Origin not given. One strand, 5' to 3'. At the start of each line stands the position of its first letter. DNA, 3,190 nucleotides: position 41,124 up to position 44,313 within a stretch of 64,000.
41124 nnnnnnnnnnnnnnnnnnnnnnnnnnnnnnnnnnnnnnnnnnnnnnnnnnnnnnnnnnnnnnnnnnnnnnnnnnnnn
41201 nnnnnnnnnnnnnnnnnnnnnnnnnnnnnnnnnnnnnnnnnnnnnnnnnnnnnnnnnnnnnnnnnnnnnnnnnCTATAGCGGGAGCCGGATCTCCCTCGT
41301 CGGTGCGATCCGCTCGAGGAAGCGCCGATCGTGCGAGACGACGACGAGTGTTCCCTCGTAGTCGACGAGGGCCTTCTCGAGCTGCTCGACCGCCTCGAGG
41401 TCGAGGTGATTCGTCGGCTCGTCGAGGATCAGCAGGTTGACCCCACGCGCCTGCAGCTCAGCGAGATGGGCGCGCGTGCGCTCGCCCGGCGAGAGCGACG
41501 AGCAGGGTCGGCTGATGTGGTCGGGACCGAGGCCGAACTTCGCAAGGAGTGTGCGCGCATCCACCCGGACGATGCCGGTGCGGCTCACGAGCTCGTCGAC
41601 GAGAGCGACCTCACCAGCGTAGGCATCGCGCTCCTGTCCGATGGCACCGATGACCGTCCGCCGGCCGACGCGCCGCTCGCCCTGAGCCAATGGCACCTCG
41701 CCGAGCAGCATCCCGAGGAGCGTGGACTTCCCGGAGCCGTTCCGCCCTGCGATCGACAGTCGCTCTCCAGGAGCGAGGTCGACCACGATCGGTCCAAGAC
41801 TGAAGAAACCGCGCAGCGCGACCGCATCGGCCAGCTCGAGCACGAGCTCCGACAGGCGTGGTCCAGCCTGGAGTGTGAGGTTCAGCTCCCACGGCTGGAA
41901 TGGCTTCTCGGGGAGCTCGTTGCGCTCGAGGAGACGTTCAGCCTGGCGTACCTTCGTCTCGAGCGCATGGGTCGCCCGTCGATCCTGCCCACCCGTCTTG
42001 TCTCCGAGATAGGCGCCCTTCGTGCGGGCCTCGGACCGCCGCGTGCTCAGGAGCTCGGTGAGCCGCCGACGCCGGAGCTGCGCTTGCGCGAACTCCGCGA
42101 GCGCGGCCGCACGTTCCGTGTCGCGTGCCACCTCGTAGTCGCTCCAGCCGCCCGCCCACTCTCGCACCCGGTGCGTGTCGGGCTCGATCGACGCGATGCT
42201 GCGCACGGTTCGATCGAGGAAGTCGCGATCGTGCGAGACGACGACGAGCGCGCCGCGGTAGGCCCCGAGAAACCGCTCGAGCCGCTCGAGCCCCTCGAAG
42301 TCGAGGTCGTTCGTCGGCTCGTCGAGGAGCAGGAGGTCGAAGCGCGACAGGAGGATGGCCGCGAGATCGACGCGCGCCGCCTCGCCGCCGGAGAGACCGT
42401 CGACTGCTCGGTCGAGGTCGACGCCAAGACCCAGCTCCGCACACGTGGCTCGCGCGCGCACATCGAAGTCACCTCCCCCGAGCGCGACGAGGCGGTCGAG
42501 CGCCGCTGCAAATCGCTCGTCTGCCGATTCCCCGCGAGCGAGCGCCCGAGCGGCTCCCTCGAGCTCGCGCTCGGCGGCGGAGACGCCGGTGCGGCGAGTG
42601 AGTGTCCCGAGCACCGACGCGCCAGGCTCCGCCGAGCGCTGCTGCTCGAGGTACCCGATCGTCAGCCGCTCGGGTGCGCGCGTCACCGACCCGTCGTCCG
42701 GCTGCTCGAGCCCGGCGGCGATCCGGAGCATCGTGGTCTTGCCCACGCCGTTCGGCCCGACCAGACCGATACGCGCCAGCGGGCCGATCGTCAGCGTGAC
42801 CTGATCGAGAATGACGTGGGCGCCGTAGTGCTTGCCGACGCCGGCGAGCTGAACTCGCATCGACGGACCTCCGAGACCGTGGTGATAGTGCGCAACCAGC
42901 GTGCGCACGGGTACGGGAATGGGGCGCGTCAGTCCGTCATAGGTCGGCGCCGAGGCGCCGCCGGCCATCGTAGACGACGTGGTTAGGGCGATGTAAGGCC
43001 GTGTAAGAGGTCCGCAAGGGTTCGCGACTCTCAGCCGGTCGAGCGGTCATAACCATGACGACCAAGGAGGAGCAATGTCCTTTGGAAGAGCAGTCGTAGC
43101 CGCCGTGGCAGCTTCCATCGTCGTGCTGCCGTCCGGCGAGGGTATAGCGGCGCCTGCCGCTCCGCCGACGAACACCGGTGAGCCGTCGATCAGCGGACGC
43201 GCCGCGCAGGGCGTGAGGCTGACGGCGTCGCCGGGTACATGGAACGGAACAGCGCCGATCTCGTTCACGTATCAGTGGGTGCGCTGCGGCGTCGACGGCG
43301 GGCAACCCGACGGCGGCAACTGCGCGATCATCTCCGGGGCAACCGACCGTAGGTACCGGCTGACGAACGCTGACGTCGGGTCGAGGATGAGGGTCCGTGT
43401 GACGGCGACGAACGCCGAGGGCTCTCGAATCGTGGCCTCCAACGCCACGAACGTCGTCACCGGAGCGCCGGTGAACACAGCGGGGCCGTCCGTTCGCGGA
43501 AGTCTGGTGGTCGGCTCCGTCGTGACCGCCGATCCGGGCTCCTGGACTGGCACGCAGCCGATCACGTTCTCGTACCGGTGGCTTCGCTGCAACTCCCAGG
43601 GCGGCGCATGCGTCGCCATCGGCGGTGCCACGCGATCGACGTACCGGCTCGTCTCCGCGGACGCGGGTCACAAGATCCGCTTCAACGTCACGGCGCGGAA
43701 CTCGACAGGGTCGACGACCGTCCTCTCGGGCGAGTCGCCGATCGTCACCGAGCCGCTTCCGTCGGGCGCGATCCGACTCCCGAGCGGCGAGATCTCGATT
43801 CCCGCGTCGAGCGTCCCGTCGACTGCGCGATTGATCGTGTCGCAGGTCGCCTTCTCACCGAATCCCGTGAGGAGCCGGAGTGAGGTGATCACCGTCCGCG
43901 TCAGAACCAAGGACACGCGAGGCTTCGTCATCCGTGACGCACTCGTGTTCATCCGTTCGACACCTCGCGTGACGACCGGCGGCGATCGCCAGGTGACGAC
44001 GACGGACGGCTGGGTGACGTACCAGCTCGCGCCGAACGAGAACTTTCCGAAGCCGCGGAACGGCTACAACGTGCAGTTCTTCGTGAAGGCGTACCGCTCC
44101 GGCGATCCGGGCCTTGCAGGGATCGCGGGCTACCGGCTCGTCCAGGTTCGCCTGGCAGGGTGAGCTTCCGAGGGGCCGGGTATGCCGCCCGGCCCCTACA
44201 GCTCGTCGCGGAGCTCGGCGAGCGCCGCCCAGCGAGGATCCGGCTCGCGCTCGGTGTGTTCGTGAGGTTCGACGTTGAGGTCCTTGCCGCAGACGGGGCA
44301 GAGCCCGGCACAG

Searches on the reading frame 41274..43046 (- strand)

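Call 50: search_protein_families(library=pfam, proteins=[window:41274-43046:-], max_evalue=0.001)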
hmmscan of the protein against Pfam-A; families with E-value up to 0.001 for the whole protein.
window:41274-43046:- (590 aa): 6 families
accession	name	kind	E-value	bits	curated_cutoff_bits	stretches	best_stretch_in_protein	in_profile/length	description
PF00005.33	ABC_tran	-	4.2e-43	147.7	25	2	80-246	1-137/137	ABC transporter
PF13304.12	AAA_21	-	8.7e-13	49.4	27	0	94-114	3-23/304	AAA domain, putative AbiEii toxin, Type IV TA system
PF02463.25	SMC_N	-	5.3e-09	36.3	40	0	411-450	7-50/220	RecF/RecN/SMC N terminal domain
PF13401.12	AAA_22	-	1.1e-06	29.5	27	0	431-564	9-112/130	AAA domain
PF13555.12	AAA_29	-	8.4e-06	25.9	27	0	424-444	19-39/61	P-loop containing region of AAA domain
PF13476.12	AAA_23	-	3e-05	25.2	27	0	411-444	4-36/201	AAA domain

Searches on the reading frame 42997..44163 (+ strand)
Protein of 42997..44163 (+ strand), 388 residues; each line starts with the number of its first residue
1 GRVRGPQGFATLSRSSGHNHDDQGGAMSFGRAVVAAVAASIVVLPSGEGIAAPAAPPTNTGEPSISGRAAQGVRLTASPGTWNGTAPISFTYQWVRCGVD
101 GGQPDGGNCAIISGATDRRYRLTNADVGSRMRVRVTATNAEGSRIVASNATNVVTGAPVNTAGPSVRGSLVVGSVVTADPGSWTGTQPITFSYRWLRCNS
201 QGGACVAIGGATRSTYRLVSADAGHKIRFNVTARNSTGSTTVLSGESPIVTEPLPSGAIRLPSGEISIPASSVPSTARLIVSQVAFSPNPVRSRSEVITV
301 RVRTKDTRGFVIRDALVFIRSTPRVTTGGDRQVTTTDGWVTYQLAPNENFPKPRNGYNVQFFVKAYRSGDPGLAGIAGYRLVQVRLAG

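Call 50: search_protein_families(library=pfam, proteins=[window:42997-44163:+], max_evalue=0.001)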
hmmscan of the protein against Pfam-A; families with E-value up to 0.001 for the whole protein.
window:42997-44163:+ (388 aa): 2 families
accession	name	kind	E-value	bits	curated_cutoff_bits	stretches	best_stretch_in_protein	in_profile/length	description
PF23197.1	IG_AIR9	-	1.9e-12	47.3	27.5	2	64-143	6-78/87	AIR9 A9 domain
PF16709.11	SCAB-Ig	-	4e-08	33.7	27.6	0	166-249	3-83/98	Ig domain of plant-specific actin-binding protein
